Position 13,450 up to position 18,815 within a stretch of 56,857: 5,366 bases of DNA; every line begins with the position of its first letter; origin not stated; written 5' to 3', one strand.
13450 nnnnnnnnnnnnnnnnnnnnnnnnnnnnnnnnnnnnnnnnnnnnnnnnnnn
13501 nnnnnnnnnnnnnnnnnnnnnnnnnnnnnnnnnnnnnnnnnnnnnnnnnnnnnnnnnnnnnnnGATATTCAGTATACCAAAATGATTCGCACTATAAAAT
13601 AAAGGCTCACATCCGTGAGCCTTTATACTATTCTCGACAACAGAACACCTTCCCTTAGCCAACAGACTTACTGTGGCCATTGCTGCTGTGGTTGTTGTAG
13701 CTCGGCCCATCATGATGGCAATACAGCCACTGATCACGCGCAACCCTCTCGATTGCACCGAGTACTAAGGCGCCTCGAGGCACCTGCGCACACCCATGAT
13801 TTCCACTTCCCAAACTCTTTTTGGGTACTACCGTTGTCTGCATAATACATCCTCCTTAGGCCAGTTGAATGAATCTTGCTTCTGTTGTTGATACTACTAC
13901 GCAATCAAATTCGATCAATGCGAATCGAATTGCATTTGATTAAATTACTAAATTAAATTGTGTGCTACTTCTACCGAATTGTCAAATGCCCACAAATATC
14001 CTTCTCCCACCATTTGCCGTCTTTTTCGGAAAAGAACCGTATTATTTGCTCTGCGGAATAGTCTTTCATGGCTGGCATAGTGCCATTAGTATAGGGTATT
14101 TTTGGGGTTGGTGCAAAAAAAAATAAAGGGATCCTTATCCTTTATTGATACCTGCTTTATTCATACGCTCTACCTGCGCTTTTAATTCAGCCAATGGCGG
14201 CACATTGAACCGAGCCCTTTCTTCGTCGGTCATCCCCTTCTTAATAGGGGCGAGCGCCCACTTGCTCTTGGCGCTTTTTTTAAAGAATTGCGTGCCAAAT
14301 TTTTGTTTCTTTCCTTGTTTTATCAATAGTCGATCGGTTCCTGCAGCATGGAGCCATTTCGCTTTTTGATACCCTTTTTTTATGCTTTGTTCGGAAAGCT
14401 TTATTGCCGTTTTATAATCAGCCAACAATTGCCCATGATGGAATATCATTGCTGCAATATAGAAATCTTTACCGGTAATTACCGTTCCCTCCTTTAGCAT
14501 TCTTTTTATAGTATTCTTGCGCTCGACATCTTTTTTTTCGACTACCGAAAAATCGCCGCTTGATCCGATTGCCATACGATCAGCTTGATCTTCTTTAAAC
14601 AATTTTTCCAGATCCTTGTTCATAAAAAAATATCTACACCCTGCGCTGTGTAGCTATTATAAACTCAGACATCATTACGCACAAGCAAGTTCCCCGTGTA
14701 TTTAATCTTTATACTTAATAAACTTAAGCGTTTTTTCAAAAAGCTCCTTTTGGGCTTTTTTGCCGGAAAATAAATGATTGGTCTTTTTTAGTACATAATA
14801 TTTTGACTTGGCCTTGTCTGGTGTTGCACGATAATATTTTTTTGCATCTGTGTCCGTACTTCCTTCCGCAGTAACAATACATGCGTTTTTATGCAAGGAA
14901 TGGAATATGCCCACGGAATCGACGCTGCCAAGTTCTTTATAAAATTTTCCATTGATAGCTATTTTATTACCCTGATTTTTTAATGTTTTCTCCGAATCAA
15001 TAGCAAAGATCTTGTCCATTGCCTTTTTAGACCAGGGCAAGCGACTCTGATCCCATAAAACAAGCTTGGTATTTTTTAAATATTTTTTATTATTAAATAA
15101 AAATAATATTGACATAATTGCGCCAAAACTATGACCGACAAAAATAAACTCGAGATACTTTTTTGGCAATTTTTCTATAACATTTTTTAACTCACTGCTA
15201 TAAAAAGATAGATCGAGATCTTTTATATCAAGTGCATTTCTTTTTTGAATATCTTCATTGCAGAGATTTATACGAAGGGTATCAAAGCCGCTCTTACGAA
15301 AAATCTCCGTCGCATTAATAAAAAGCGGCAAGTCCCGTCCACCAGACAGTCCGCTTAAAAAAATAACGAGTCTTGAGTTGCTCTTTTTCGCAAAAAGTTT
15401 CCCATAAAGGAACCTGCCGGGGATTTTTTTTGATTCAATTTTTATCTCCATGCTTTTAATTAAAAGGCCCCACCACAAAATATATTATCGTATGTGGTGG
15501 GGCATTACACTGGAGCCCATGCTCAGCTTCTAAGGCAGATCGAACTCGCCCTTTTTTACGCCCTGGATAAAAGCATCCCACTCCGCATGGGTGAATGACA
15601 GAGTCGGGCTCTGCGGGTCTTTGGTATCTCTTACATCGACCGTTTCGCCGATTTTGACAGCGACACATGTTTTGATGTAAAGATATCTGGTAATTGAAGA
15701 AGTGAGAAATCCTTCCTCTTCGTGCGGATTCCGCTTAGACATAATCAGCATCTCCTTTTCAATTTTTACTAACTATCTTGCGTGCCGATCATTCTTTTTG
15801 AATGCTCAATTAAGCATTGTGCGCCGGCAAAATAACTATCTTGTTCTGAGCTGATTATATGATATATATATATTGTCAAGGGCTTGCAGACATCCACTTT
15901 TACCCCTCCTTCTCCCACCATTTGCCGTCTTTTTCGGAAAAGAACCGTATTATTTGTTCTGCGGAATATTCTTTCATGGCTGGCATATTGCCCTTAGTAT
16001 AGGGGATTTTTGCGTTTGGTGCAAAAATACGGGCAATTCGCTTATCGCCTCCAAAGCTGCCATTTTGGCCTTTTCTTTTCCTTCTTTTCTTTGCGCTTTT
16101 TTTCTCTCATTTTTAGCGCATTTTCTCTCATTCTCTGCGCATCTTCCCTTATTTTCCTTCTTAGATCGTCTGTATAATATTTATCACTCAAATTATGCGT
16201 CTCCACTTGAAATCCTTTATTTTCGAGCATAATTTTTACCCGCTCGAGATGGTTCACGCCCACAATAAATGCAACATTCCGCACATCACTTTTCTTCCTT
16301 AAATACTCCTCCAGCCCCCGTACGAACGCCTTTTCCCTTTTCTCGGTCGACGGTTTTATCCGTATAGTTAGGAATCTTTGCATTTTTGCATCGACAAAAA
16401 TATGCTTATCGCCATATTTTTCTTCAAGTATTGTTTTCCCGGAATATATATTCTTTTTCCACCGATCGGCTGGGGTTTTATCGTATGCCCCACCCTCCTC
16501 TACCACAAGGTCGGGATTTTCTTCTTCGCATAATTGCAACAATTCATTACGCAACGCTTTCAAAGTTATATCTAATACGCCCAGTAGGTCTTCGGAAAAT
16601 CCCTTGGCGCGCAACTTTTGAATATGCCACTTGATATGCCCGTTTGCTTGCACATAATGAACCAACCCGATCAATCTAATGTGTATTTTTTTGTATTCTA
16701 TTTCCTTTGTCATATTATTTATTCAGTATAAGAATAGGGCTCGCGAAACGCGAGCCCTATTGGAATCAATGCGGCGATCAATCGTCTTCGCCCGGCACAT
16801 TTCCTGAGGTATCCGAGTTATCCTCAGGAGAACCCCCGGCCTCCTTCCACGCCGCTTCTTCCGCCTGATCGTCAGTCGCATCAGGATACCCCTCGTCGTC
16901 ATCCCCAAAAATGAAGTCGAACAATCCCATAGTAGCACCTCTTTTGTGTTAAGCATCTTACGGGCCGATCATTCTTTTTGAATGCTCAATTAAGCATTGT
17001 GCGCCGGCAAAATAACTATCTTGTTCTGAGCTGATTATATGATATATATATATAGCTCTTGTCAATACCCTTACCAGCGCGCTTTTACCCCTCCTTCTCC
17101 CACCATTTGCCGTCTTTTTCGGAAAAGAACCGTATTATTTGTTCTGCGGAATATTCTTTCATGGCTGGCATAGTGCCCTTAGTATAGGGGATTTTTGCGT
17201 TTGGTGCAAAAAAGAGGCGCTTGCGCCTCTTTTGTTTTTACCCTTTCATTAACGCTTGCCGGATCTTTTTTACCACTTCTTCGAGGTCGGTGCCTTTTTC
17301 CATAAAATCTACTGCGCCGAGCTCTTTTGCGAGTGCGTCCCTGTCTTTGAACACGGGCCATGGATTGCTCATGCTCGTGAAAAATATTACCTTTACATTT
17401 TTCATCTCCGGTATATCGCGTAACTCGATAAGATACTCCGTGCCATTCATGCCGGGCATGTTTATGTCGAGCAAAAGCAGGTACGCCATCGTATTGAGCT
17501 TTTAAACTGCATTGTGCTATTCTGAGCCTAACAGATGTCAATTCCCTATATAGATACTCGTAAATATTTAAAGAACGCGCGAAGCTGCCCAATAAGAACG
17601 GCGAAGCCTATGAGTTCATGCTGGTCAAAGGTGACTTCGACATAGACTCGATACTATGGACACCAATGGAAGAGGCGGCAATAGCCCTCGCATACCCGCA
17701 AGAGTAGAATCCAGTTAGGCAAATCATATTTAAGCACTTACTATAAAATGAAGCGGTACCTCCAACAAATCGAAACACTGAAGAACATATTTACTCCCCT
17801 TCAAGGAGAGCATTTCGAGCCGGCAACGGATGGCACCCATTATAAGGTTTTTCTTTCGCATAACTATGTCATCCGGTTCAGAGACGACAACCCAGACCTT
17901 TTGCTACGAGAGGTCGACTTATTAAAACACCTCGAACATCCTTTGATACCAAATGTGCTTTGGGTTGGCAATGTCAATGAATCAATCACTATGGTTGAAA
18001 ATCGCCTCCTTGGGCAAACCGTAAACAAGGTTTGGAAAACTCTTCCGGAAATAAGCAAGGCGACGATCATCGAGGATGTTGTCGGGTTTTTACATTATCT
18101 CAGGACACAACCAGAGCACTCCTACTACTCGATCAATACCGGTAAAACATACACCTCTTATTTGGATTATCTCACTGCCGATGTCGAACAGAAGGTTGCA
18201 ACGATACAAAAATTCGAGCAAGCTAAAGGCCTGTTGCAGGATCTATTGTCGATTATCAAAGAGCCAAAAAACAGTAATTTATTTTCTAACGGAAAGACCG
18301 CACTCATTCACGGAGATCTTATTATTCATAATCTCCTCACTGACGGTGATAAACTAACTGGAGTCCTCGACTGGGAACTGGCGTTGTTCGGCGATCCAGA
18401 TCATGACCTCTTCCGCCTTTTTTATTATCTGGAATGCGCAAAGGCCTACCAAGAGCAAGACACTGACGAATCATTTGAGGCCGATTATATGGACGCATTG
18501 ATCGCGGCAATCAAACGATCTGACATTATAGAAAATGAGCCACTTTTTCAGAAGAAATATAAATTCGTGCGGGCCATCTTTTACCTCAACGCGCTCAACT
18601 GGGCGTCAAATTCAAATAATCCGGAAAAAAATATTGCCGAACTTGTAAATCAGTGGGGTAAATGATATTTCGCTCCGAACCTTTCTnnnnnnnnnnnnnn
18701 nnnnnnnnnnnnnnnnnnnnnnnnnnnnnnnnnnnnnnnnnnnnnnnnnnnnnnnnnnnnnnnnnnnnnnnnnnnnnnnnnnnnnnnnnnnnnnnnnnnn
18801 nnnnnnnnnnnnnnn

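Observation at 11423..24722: Recurring convergent pair: anSME-like radical SAM/SPASM enzyme with a paralogous HExxH protein and a short peptide gene (two loci)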

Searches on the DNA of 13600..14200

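Call 84: search_rna_families(source=window, start=13600, end=14200, threshold=evalue, max_evalue=1)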
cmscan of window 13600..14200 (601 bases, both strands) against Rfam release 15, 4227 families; matches with E-value up to 1: 0.
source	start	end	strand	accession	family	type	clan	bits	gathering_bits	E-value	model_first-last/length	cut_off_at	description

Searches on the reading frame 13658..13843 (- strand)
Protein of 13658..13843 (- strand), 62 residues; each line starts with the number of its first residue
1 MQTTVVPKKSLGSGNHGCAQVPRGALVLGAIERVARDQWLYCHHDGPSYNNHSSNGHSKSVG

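Call 59: search_protein_families(library=ncbifam, proteins=[window:13658-13843:-], max_evalue=1)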
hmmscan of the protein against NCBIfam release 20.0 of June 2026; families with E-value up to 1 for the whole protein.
seq(62 aa): 0 families

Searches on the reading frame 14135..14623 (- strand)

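Call 3: search_protein_families(library=pfam, proteins=[window:14135-14623:-], max_evalue=0.01)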
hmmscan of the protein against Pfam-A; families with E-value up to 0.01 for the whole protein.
window:14135-14623:- (162 aa): 1 family
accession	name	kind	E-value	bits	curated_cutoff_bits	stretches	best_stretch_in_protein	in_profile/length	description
PF20329.3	DUF6624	-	0.001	19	27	1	52-148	66-161/173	Family of unknown function (DUF6624)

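Call 4: search_protein_families(library=ncbifam, proteins=[window:14135-14623:-], max_evalue=0.01)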
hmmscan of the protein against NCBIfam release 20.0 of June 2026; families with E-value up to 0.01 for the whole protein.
window:14135-14623:- (162 aa): 0 families

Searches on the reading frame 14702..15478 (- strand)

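Call 3: search_protein_families(library=pfam, proteins=[window:14702-15478:-], max_evalue=0.01)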
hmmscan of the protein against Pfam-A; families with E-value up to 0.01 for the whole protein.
window:14702-15478:- (258 aa): 3 families
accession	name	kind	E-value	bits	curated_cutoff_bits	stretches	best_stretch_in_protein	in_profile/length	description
PF01764.32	Lipase_3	-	0.0039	17.5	22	1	95-127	51-81/140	Lipase (class 3)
PF03403.19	PAF-AH_p_II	-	0.004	16.2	20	1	85-208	204-306/372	Platelet-activating factor acetylhydrolase, isoform II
PF06028.17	DUF915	-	0.0049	16.7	22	0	90-132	82-126/255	Alpha/beta hydrolase of unknown function (DUF915)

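Call 4: search_protein_families(library=ncbifam, proteins=[window:14702-15478:-], max_evalue=0.01)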
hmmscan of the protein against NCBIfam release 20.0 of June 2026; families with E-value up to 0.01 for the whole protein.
window:14702-15478:- (258 aa): 0 families

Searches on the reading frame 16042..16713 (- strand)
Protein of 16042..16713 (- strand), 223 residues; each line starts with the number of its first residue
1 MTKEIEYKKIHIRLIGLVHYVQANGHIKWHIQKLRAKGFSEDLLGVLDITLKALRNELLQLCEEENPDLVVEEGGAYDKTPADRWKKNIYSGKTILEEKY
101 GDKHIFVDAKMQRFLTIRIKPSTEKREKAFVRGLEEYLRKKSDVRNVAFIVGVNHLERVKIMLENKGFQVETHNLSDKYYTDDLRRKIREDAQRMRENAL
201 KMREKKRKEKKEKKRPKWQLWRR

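Call 66: search_protein_families(library=pfam, proteins=[window:16042-16713:-], max_evalue=0.01)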
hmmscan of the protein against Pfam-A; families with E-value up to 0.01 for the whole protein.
window:16042-16713:- (223 aa): 0 families

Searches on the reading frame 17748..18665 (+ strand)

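Call 3: search_protein_families(library=pfam, proteins=[window:17748-18665:+], max_evalue=0.01)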
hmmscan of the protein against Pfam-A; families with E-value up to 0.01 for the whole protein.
window:17748-18665:+ (305 aa): 3 families
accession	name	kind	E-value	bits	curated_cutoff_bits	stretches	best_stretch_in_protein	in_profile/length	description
PF01636.29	APH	-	5.2e-16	59.6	23.2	1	34-227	14-212/239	Phosphotransferase enzyme family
PF02958.26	EcKL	-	0.00069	19.5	22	1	131-256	159-290/294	Ecdysteroid kinase-like family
PF07914.17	DUF1679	-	0.00093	18.6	24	1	164-255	249-342/414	Uncharacterized oxidoreductase dhs-27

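Call 4: search_protein_families(library=ncbifam, proteins=[window:17748-18665:+], max_evalue=0.01)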
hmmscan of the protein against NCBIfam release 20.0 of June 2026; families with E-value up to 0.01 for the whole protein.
window:17748-18665:+ (305 aa): 16 families
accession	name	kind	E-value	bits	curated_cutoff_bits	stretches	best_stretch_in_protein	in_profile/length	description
NF000107.2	APH_4_Ia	exception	1.9e-07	30.6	725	1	67-239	74-246/341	aminoglycoside O-phosphotransferase APH(4)-Ia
NF033068.1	APH_3p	equivalog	2.7e-05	23.8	205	1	38-220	35-211/255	APH(3') family aminoglycoside O-phosphotransferase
NF007890.0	PRK10593.1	equivalog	0.00024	20.4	319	1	108-225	114-236/297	hypothetical protein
TIGR02721.1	ycfN_thiK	equivalog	0.00043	19.5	299.45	1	171-227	133-188/256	thiamine kinase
NF003558.0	PRK05231.1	equivalog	0.00044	19.3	271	1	146-213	150-216/322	homoserine kinase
TIGR01767.2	MTRK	equivalog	0.00048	19.3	275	1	177-256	219-297/401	S-methyl-5-thioribose kinase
NF000132.2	APH_2pp_Ig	exception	0.0009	18.6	620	1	144-225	152-234/306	aminoglycoside O-phosphotransferase APH(2'')-Ig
NF041268.1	capreo_Cph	equivalog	0.00094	18.9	390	1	184-221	182-223/285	capreomycin phosphotransferase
NF041256.1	GntI_guanitoxin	equivalog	0.0012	18.2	357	1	101-222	98-211/282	guanitoxin biosynthesis pre-guanitoxin N-oxide kinase GntI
NF000240.1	macrolide_MphC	exception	0.003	17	550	1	153-222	161-231/299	Mph(C) family macrolide 2'-phosphotransferase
NF000044.2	APH_2pp_IIIa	exception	0.0037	16.7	625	1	31-237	33-245/306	aminoglycoside O-phosphotransferase APH(2'')-IIIa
TIGR00938.1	thrB_alt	equivalog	0.0041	16.5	255.9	1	177-258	180-254/307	homoserine kinase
NF033059.2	APH_3p_I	exception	0.0043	16.4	400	0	59-210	68-214/267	APH(3')-I family aminoglycoside O-phosphotransferase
NF038156.1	lant_syn_V_LxmK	equivalog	0.0049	16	315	1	181-221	188-227/347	class V lanthionine synthetase subunit LxmK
NF000015.3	APH_2pp_IIa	exception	0.0067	15.5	625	1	162-225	164-227/299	aminoglycoside O-phosphotransferase APH(2'')-IIa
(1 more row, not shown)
